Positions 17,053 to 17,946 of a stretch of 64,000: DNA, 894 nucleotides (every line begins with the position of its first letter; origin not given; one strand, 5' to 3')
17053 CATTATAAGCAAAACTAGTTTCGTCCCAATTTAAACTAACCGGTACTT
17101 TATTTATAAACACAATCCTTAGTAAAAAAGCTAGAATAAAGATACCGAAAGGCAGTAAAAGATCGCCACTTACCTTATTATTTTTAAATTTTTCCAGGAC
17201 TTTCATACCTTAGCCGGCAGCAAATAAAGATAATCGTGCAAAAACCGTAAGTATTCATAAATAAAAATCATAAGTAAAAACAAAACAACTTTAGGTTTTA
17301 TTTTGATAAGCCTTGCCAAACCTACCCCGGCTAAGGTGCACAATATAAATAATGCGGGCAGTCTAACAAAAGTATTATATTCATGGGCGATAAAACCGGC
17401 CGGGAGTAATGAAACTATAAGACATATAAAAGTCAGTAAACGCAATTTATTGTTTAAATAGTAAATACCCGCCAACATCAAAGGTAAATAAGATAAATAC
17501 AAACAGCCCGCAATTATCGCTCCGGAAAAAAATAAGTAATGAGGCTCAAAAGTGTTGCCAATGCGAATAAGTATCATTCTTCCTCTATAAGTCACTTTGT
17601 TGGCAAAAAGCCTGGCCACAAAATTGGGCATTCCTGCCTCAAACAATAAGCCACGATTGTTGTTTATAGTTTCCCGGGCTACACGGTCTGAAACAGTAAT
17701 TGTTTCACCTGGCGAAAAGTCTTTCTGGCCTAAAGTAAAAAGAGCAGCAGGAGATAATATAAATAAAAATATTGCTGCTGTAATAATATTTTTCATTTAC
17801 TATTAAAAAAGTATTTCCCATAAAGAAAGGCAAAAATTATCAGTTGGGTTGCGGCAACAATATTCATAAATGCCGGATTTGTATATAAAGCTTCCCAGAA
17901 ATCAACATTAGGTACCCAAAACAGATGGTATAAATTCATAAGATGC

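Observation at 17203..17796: Half-size family A derivative encoding only the central loop/TM module, translationally coupled to full-length paralogs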

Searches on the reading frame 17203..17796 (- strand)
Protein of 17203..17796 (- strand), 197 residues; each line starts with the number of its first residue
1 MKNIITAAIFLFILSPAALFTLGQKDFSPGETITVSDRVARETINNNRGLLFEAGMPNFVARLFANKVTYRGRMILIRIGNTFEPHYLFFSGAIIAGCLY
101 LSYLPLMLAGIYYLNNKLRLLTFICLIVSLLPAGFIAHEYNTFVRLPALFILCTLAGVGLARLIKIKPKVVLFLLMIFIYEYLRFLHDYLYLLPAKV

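Call 3: search_protein_families(library=pfam, proteins=[window:17203-17796:-], max_evalue=0.01)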
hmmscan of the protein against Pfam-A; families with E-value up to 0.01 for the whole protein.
window:17203-17796:- (197 aa): 0 families

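Call 6: find_homologous_proteins(query=window:17203-17796:-, max_evalue=0.001)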
Query window:17203-17796:- (197 aa): 1 proteins with E <= 0.001 among 661 candidates.
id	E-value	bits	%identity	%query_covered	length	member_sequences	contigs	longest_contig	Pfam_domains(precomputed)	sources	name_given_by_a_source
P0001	5.2e-118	410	97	100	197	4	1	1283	-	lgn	-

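Call 8: find_encoding_contigs(protein=P0001, flank=10000, max_places=10)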
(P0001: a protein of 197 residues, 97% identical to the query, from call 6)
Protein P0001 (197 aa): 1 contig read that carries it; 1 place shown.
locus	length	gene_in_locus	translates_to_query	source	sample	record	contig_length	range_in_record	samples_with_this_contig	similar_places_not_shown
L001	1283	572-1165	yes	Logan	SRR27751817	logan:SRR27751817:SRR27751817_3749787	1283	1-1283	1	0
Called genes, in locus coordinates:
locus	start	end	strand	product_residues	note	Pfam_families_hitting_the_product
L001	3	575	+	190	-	?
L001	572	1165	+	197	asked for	-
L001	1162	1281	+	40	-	?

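Call 9: find_encoding_contigs(protein=window:17203-17796:-, flank=10000, max_places=10)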
Protein window:17203-17796:- (197 aa): 2 contigs read that carry it; 2 places shown.
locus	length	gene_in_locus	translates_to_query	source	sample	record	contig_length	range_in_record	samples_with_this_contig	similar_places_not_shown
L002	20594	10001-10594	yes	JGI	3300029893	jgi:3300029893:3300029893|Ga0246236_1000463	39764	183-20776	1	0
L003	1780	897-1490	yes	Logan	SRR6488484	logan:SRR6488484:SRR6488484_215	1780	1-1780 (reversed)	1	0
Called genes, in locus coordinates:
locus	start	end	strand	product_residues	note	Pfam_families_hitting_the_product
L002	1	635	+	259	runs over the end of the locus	PF00535:Glycos_transf_2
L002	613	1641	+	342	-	PF13439:Glyco_transf_4 (faint), PF00534:Glycos_transf_1, PF13692:Glyco_trans_1_4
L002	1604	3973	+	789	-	PF09586:YfhO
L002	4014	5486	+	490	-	-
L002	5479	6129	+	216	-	PF13489:Methyltransf_23, PF01209:Ubie_methyltran (weak), PF08003:Methyltransf_9 (weak), PF12847:Methyltransf_18 (weak), PF13847:Methyltransf_31, PF08241:Methyltransf_11, PF08242:Methyltransf_12, PF13649:Methyltransf_25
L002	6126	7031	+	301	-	PF00535:Glycos_transf_2, PF10111:Glyco_tranf_2_2 (faint), PF13641:Glyco_tranf_2_3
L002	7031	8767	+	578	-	PF13231:PMT_2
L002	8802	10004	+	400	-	-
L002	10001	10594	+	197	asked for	-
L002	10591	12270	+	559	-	PF13231:PMT_2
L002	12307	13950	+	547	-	PF02366:PMT, PF13231:PMT_2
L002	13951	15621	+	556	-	PF02366:PMT (weak), PF13231:PMT_2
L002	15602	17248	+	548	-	PF13231:PMT_2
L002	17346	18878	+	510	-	PF13231:PMT_2 (weak)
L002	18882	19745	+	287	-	PF00535:Glycos_transf_2, PF10111:Glyco_tranf_2_2 (weak)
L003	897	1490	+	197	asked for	-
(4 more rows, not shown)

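Call 12: search_protein_representatives(protein=window:17203-17796:-)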
Query: 197 residues. Proteins with E-value up to 0.001 (for the whole library): 52; up to 1e-10: 19; up to 1e-30: 2. The best 52 are listed.
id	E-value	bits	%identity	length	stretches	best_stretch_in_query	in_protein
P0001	1.6e-118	410.1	97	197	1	1-197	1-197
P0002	4.3e-42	160.8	46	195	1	4-195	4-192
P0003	2.6e-21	93.0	40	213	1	1-196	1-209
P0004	3.0e-20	89.6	36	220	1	5-196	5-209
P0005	1.1e-19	87.8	33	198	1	24-195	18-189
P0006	1.5e-17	80.8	37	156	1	60-190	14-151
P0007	9.5e-16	74.9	34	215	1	31-195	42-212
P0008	5.3e-15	72.5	38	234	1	58-195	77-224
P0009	1.7e-14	70.8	35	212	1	36-196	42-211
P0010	3.3e-14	69.9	34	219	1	42-194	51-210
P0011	4.4e-14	69.5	35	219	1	32-189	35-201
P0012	6.2e-13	65.7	35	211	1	4-195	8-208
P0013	7.7e-13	65.4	32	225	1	8-194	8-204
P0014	5.1e-12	62.7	27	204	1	6-196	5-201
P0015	5.6e-12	62.6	28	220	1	32-195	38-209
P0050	1.0e-04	38.9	29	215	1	40-195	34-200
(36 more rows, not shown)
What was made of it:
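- On Half-size GT-C-module family (defined here; unannotated): 197 aa. It matches P0002-P0050 over residues ~1-197 (call 12).
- Tried and rejected: The exhaustive search was needed to see the family (call 12).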

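Call 17: search_protein_families(library=ncbifam, proteins=[window:17203-17796:-, P0003, P0012], max_evalue=0.1)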
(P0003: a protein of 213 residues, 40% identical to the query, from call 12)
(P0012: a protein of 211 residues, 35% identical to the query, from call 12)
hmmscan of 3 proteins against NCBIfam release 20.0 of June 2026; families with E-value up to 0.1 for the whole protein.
window:17203-17796:- (197 aa): 0 families

P0003 (213 aa): 1 family
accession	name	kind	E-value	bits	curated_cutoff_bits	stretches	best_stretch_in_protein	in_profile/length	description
NF007376.0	PRK09881.1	equivalog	0.032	13.2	434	0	133-166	141-175/298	D,D-dipeptide ABC transporter permease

P0012 (211 aa): 0 families

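Call 18: find_homologous_proteins(query=A2, max_evalue=0.001)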
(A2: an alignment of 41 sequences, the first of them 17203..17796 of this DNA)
Query A2 (41 sequences) (197 aa, profile of the alignment): 10 proteins with E <= 0.001 among 6277 candidates.
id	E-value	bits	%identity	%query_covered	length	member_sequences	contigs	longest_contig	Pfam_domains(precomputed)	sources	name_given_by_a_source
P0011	5.3e-74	266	30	79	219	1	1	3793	-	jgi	jgi:hypothetical protein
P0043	2.8e-65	238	27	99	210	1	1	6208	-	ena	-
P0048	4.5e-65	237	23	82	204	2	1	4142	-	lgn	-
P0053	2.2e-62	228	30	72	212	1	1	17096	-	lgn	-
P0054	5.5e-62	227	23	82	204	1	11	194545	-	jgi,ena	-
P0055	6.0e-56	207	25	82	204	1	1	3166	-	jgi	jgi:hypothetical protein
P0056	3.6e-55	205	28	95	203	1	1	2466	-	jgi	-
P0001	1.1e-45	174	97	100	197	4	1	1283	-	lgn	-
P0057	5.2e-7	47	32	46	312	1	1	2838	PF02366.25,PF13231.13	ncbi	ncbi:MAG: glycosyl transferase family protein, partial [Microgenomates group bacterium Gr01-1014_93]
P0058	7.1e-5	40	32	20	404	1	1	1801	PF13231.13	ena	-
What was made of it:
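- Tried and rejected: The word-indexed homologue search found only one hit with the single sequence and ten with the profile (calls 6, 18).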

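Call 19: find_encoding_contigs(protein=P0054, flank=8000, max_places=4)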
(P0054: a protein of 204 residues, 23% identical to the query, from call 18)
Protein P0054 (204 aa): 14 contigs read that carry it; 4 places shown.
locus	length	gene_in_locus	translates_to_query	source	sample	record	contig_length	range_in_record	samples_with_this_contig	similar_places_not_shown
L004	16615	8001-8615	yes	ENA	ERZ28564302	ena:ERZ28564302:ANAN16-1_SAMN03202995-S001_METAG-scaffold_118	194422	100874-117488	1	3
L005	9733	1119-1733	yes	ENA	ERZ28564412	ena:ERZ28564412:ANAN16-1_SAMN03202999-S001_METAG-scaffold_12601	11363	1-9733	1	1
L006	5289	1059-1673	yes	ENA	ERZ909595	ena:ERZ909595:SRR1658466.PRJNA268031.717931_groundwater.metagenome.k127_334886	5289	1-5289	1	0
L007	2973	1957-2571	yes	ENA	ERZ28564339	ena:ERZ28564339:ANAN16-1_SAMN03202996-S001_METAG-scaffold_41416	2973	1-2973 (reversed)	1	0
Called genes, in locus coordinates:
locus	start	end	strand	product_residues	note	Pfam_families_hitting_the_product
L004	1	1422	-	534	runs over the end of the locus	-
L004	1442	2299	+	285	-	PF00535:Glycos_transf_2, PF13641:Glyco_tranf_2_3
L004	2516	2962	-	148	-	PF00583:Acetyltransf_1 (weak)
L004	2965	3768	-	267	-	PF00535:Glycos_transf_2, PF13641:Glyco_tranf_2_3, PF13632:Glyco_trans_2_3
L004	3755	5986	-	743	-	PF13231:PMT_2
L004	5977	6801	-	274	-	PF00535:Glycos_transf_2, PF13641:Glyco_tranf_2_3, PF13632:Glyco_trans_2_3 (faint)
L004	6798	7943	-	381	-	PF09594:GT87 (weak)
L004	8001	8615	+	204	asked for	-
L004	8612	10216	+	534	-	PF13231:PMT_2 (weak)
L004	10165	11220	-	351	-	PF13439:Glyco_transf_4 (weak), PF00534:Glycos_transf_1, PF13692:Glyco_trans_1_4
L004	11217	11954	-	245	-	PF00535:Glycos_transf_2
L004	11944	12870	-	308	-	PF00535:Glycos_transf_2, PF13641:Glyco_tranf_2_3, PF13632:Glyco_trans_2_3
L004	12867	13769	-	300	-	PF00535:Glycos_transf_2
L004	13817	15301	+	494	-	-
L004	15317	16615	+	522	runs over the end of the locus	PF13231:PMT_2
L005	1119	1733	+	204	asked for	-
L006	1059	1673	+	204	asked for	-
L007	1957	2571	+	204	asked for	-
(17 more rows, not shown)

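Call 20: find_encoding_contigs(protein=P0053, flank=8000, max_places=3)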
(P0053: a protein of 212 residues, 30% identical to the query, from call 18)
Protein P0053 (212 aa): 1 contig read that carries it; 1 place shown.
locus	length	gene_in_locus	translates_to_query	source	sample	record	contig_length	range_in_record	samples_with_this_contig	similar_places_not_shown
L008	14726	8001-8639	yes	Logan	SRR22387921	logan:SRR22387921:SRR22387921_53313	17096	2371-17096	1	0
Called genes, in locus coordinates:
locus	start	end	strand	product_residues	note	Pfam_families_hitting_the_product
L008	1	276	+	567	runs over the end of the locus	-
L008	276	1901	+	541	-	PF02366:PMT (weak), PF13231:PMT_2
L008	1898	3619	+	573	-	PF13231:PMT_2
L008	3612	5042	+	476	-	PF13231:PMT_2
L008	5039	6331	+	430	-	PF06728:PIG-U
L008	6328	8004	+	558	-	PF13231:PMT_2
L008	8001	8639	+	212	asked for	-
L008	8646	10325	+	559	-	PF13231:PMT_2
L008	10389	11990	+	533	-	PF13231:PMT_2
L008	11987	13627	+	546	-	PF13231:PMT_2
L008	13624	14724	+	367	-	?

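Call 21: find_encoding_contigs(protein=P0002, flank=8000, max_places=3)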
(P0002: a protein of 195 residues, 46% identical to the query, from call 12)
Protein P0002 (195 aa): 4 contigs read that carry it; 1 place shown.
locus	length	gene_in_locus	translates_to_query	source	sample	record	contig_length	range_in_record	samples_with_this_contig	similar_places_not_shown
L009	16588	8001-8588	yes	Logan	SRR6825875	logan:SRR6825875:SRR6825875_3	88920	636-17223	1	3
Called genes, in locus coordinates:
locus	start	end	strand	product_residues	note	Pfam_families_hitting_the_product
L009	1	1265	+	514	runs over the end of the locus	-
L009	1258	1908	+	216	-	PF13489:Methyltransf_23, PF01209:Ubie_methyltran, PF01728:FtsJ (weak), PF08003:Methyltransf_9 (weak), PF13847:Methyltransf_31, PF08241:Methyltransf_11, PF08242:Methyltransf_12, PF13649:Methyltransf_25, +4 more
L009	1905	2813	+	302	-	PF00535:Glycos_transf_2, PF10111:Glyco_tranf_2_2 (weak), PF13641:Glyco_tranf_2_3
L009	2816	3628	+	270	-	PF00535:Glycos_transf_2, PF10111:Glyco_tranf_2_2 (weak), PF13641:Glyco_tranf_2_3, PF13632:Glyco_trans_2_3 (faint)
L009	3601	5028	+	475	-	PF13231:PMT_2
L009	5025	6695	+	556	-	PF02366:PMT, PF13231:PMT_2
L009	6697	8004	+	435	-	-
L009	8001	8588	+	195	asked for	-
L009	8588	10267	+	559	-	PF13231:PMT_2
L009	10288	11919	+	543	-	PF02366:PMT (weak), PF13231:PMT_2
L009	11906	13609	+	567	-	PF02366:PMT, PF13231:PMT_2 (weak)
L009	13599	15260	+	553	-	PF02366:PMT, PF13231:PMT_2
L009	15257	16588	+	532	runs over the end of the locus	PF02366:PMT (weak), PF13231:PMT_2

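Call 23: find_encoding_contigs(protein=P0003, flank=8000, max_places=2)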
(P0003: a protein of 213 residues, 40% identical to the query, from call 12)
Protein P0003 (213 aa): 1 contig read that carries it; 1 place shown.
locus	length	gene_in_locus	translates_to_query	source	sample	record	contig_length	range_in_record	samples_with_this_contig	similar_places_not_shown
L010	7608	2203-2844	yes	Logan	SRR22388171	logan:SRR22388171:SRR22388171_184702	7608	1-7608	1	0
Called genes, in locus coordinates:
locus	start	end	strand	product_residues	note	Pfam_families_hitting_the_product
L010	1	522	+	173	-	?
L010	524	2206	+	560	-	PF02366:PMT (weak), PF13231:PMT_2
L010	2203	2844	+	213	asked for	-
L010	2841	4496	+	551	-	PF13231:PMT_2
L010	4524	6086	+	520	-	PF02366:PMT (weak), PF13231:PMT_2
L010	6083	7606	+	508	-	?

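Call 24: find_encoding_contigs(protein=P0004, flank=8000, max_places=2)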
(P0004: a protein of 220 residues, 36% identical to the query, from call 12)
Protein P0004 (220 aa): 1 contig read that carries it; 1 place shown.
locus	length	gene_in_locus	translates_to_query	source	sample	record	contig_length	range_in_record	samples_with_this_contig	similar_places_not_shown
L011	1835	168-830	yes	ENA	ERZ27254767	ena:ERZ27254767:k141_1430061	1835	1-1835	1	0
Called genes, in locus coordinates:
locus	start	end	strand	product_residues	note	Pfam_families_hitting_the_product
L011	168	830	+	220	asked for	-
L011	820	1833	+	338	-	?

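Call 28: predict_structure(alignment_id=A2)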
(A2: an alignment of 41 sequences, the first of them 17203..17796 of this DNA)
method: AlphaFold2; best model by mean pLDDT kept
length: 197 residues; sequences in the alignment: 41
mean_pLDDT: 94.0   pTM: 0.86
mean pLDDT of the five models: 94.0, 94.0, 93.3, 92.5, 92.6
residues with pLDDT >= 90: 166; 70-90: 28; 50-70: 3; < 50: 0
segments of 3 or more residues with pLDDT < 50: none
pLDDT, mean of each block of 10 residues (from residue 1): 96 95 81 91 97 97 96 95 94 83 98 98 97 90 94 98 98 98 95 85
secondary structure, 60 per line:
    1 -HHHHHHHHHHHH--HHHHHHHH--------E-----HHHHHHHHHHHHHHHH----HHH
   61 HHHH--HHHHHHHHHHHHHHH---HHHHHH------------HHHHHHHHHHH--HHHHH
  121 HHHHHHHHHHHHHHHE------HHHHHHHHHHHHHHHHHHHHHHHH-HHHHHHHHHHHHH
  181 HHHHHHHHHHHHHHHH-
elements in order: H2-13 H16-23 H38-53 H58-64 H67-81 H85-90 H103-113 H116-135 H143-166 H168-196
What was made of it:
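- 17728..17793 (-): Residues 2-23: N-terminal TM helix, homologous to the helix before the large periplasmic loop of the full-length enzymes. S15-P16 belong to the family's 'SPW' motif; W17 is Ala here. AF2 helix 2-23 with pLDDT about 95 (call 28).
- AF2 predicts a confident compact fold (call 28).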

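Call 32: fold_search(model_id=the predicted structure, library=pdb)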
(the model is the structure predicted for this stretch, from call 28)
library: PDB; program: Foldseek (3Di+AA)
matches with E <= 10: 29; with E <= 0.001: 0
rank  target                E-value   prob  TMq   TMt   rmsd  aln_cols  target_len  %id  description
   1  9ito_Z                1.7e+00  0.04  0.14  0.12  18.1       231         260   12  Chloroflexus aurantiacus ATP synthase, state 2, focused refinement of FO (released 2025-03-19)
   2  9itr_T                2.3e+00  0.06  0.19  0.16  19.2       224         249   12  Chloroflexus aurantiacus ATP synthase, state 3, focused refinement of FO and peripheral stalk (released 2025-03-19)
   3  3god_C                3.7e+00  0.04  0.16  0.12  18.8       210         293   13  Structural basis for DNase activity of a conserved protein implicated in CRISPR-mediated antiviral defense (released 2009-06-30)
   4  7zgo_A                3.7e+00  0.01  0.11  0.06  19.4       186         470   16  Cryo-EM structure of human NKCC1 (TM domain) (released 2022-10-05)
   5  5iws_A                3.9e+00  0.04  0.18  0.11  18.4       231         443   12  Crystal structure of the transporter MalT, the EIIC domain from the maltose-specific phosphotransferase system (released 2016-05-25)
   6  6bvg_A                5.8e+00  0.02  0.13  0.07  19.1       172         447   15  Crystal structure of bcMalT T280C-E54C crosslinked by divalent mercury (released 2018-05-23)
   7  7smp_A                5.8e+00  0.01  0.12  0.05  18.9       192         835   13  CryoEM structure of NKCC1 Bu-I (released 2022-09-28)
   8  4xuh_B                6.1e+00  0.03  0.21  0.17  20.4       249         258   14  PPARgamma ligand binding domain in complex with sulindac sulfide (released 2016-07-27)
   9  9v8e_A                6.4e+00  0.03  0.21  0.18  19.2       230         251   16  PPARgamma ligand-binding domain in complex with PG11 (released 2025-11-05)
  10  7lj4_A                6.7e+00  0.10  0.24  0.19  16.3       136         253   14  Human TRAAK K+ channel FHEIG mutant A270P in a K+ bound conductive conformation (released 2021-06-30)
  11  2idx_C                6.7e+00  0.02  0.15  0.16  18.3       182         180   12  Structure of Human ATP:Cobalamin adenosyltransferase bound to ATP. (released 2007-02-06)
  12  7rut_D                6.7e+00  0.02  0.14  0.15  18.6       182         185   13  Structure of Human ATP:Cobalamin Adenosyltransferase R190C bound to ATP (released 2021-11-24)
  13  9o1a_a                7.4e+00  0.02  0.18  0.14  20.4       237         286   12  Pseudomonas aeruginosa ATPase State1 F1Fo focused (released 2025-12-10)
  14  9iwj_C                7.4e+00  0.02  0.19  0.18  20.7       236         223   10  X-ray structure of human PPARalpha ligand binding domain-NCoR2 corepressor peptide co-crystals obtained by co-crystall (released 2025-05-07)
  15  7mxo_A                7.4e+00  0.01  0.14  0.05  18.2       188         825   13  CryoEM structure of human NKCC1 (released 2022-09-28)
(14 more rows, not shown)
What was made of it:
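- Tried and rejected: Foldseek of the orf197 model against the PDB gave nothing (call 32).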
